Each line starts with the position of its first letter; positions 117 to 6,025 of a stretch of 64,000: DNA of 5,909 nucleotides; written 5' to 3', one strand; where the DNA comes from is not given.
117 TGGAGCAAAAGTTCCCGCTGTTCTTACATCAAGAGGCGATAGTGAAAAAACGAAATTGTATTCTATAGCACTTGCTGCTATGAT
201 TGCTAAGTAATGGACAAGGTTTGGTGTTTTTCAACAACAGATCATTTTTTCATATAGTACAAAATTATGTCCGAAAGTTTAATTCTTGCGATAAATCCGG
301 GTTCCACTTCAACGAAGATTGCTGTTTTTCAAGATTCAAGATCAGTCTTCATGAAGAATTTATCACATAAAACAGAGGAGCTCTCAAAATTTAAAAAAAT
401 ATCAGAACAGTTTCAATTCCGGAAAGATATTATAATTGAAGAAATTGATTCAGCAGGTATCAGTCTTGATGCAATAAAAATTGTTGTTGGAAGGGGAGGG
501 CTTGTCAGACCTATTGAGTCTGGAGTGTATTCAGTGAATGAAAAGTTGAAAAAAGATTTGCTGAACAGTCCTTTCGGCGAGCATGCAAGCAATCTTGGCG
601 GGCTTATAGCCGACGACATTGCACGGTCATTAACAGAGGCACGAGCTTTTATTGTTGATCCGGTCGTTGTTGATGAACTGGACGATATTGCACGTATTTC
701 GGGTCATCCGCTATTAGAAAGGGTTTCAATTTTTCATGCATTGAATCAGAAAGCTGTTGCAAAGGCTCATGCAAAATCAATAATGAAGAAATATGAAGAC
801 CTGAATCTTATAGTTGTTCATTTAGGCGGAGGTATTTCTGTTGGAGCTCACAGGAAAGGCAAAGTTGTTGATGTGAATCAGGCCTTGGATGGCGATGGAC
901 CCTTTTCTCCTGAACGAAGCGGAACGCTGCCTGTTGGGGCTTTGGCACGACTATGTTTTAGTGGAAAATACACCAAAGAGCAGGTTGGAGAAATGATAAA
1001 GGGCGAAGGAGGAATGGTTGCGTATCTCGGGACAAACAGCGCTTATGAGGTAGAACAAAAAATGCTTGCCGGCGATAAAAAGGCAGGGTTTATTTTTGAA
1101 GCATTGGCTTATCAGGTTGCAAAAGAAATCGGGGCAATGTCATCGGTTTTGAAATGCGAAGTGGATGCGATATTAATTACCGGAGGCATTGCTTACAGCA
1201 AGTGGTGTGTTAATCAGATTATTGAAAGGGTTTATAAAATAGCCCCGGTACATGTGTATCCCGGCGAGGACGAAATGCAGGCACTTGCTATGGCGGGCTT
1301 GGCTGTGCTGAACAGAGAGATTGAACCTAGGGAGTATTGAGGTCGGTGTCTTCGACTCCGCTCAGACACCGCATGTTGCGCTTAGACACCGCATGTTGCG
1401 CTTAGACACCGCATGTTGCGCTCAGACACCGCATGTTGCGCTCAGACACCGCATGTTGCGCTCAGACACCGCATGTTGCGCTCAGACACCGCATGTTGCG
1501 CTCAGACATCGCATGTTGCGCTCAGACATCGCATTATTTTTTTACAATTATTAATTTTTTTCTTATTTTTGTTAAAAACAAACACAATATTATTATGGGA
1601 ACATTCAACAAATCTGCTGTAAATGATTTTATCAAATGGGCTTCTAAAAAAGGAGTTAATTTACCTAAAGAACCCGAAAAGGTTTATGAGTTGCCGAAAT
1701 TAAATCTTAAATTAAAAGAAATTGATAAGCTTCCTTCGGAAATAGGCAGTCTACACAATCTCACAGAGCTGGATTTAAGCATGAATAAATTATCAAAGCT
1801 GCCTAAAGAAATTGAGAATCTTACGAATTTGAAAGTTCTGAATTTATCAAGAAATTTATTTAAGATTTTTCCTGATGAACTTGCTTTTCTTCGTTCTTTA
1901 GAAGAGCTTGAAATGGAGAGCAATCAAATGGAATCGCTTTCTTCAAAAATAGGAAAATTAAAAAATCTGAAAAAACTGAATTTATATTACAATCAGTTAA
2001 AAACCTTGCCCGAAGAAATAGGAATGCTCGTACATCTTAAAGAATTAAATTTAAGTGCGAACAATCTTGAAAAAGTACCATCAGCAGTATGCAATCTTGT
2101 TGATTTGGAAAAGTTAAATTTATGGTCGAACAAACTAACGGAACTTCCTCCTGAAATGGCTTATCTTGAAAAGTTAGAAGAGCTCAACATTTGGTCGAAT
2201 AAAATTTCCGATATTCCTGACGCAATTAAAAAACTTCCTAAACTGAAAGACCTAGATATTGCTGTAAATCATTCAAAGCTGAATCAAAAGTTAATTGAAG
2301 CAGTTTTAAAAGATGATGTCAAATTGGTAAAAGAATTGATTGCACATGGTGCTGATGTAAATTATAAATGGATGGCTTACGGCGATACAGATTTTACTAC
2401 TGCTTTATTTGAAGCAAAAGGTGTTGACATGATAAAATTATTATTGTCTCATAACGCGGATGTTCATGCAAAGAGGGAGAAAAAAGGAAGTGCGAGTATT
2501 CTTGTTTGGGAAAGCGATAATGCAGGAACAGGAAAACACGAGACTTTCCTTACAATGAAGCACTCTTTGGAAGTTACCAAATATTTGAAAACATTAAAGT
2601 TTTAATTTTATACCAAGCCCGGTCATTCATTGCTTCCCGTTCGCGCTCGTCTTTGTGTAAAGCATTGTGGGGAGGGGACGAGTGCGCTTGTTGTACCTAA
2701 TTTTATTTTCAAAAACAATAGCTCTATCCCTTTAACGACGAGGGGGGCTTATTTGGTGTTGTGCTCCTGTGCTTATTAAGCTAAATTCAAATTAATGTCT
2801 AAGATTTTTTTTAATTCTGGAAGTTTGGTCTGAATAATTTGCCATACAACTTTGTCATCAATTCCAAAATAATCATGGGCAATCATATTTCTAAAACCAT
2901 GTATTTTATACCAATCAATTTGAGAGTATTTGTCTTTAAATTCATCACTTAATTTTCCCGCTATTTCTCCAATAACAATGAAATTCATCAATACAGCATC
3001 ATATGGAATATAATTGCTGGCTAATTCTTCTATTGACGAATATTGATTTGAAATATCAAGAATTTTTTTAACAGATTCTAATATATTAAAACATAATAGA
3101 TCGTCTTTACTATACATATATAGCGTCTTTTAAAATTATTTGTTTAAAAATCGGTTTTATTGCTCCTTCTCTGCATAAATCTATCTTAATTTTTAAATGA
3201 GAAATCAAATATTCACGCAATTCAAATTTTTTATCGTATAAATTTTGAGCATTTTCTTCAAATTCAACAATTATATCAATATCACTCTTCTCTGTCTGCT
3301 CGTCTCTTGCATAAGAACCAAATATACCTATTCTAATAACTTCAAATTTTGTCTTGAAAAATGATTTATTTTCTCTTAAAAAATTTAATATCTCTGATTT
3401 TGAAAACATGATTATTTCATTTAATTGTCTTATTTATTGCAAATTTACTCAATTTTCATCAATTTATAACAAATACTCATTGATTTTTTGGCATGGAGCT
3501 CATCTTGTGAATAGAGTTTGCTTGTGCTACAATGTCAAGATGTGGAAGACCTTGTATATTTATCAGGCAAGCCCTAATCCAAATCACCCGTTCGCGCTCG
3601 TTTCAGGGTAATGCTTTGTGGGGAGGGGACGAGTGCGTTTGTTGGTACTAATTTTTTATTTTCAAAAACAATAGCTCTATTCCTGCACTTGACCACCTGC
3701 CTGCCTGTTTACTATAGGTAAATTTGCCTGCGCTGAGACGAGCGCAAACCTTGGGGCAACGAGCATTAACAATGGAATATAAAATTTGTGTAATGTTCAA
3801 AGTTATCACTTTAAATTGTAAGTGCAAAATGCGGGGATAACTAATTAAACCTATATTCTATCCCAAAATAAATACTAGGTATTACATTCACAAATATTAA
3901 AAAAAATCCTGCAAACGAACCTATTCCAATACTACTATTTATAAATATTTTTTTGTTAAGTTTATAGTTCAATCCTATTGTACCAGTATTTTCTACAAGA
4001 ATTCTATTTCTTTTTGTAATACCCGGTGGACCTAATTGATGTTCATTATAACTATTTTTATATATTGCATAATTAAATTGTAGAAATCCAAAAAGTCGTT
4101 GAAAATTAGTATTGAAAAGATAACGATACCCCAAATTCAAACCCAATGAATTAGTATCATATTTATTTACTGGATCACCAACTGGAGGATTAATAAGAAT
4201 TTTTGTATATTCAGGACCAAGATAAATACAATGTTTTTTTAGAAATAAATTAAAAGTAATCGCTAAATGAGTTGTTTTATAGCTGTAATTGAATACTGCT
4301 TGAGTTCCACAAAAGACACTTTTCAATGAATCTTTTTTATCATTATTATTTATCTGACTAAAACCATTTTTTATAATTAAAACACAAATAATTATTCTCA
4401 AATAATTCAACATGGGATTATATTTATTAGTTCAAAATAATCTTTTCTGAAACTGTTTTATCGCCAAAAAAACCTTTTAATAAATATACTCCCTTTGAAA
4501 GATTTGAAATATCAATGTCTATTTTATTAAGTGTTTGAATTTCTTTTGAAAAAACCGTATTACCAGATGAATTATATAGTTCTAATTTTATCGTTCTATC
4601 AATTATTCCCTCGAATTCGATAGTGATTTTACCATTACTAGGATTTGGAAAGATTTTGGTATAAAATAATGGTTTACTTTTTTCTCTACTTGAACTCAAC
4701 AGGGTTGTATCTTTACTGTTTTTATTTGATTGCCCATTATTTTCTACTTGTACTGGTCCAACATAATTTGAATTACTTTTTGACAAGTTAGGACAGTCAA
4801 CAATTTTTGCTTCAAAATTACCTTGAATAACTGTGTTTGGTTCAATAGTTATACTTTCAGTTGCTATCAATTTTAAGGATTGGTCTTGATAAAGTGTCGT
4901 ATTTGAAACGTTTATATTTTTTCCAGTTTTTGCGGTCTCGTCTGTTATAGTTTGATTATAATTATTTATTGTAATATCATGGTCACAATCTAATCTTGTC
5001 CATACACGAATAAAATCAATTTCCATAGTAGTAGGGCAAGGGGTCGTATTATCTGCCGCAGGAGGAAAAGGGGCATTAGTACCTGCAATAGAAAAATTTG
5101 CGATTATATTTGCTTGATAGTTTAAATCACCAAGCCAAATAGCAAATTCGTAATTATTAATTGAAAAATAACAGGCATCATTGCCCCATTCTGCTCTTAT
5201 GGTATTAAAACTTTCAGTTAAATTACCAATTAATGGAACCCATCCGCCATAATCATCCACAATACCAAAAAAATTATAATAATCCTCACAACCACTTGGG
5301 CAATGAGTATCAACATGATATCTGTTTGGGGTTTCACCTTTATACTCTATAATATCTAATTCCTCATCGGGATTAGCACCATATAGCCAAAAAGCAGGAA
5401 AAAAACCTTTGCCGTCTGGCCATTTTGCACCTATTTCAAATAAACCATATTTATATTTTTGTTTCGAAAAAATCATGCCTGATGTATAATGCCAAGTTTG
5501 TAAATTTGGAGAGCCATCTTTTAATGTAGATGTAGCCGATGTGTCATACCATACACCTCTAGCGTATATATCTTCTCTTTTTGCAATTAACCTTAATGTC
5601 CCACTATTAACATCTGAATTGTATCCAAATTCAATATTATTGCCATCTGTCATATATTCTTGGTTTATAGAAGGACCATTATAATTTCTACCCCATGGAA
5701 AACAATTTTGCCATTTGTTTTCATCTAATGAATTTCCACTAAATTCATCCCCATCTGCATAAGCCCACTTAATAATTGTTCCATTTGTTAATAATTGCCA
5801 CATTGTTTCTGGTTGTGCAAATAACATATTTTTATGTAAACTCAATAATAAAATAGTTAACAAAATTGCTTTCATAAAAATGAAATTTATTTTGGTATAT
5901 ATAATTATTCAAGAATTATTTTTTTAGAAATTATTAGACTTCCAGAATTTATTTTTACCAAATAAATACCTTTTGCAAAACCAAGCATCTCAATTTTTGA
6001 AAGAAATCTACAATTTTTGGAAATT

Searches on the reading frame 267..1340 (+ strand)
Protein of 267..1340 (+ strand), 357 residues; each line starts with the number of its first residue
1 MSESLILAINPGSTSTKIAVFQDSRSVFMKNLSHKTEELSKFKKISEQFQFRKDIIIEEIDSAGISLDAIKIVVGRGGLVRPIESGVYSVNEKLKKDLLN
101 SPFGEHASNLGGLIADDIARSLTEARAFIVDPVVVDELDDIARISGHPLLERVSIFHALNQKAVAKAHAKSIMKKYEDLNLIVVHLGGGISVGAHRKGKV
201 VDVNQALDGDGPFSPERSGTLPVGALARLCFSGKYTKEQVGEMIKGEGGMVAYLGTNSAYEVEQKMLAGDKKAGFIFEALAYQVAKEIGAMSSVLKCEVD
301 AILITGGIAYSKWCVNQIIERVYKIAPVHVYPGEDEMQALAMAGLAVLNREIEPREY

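Call 70: search_protein_families(library=pfam, proteins=[window:267-1340:+], max_evalue=0.0001)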
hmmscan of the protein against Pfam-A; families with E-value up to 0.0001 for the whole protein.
window:267-1340:+ (357 aa): 2 families
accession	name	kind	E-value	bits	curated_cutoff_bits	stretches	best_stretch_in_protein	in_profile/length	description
PF00871.23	Acetate_kinase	-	5.2e-18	65.3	22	1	156-314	177-339/392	Acetokinase family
PF01869.26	BcrAD_BadFG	-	2.1e-06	27.9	31.5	0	264-322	186-244/271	BadF/BadG/BcrA/BcrD ATPase family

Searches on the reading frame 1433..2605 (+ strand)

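Call 70: search_protein_families(library=pfam, proteins=[window:1433-2605:+], max_evalue=0.0001)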
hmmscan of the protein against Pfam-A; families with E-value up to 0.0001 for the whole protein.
window:1433-2605:+ (390 aa): 7 families
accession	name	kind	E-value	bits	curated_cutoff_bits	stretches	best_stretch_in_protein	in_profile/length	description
PF23598.1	LRR_14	-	9.3e-30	104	40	2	171-291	41-159/353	Leucine-rich repeat region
PF13855.12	LRR_8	-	1.2e-28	99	27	4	225-280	3-60/61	Leucine rich repeat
PF12799.13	LRR_4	-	6.4e-26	90.2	27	4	155-193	2-40/44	Leucine Rich repeats (2 copies)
PF00560.39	LRR_1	-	2.9e-16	56.5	20.6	0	109-130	1-23/23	Leucine Rich Repeat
PF25019.1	LRR_R13L1-DRL21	-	5e-08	33.4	27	0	211-276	57-124/127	R13L1/DRL21 LRRs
PF23211.1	LRR_LRWD1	-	4.9e-07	30.1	28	0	156-234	23-97/190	Leucine-rich repeat and WD repeat-containing protein 1, LRR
PF00023.36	Ank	-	4.8e-06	27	21.1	0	287-312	6-31/33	Ankyrin repeat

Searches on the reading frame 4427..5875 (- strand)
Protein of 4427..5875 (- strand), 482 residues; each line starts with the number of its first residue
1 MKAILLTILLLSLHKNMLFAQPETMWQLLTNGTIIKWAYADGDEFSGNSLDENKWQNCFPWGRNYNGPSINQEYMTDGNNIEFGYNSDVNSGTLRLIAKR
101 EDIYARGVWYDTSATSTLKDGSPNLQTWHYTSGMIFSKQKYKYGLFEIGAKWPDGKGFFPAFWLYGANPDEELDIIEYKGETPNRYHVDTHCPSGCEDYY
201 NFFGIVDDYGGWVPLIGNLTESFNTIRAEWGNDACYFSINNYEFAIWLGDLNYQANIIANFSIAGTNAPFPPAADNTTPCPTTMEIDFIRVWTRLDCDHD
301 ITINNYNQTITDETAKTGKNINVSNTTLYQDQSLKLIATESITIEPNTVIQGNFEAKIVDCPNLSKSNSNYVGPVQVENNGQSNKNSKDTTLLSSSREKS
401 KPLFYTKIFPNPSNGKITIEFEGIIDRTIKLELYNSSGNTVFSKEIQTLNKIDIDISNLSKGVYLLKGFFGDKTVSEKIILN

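Call 70: search_protein_families(library=pfam, proteins=[window:4427-5875:-], max_evalue=0.0001)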
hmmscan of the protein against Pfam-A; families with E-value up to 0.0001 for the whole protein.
window:4427-5875:- (482 aa): 2 families
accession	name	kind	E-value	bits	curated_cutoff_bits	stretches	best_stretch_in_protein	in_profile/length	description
PF18962.6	Por_Secre_tail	-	9.1e-14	52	27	1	408-480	1-74/75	Secretion system C-terminal sorting domain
PF00722.28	Glyco_hydro_16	-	2.9e-11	43.6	22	1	118-241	16-129/175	Glycosyl hydrolases family 16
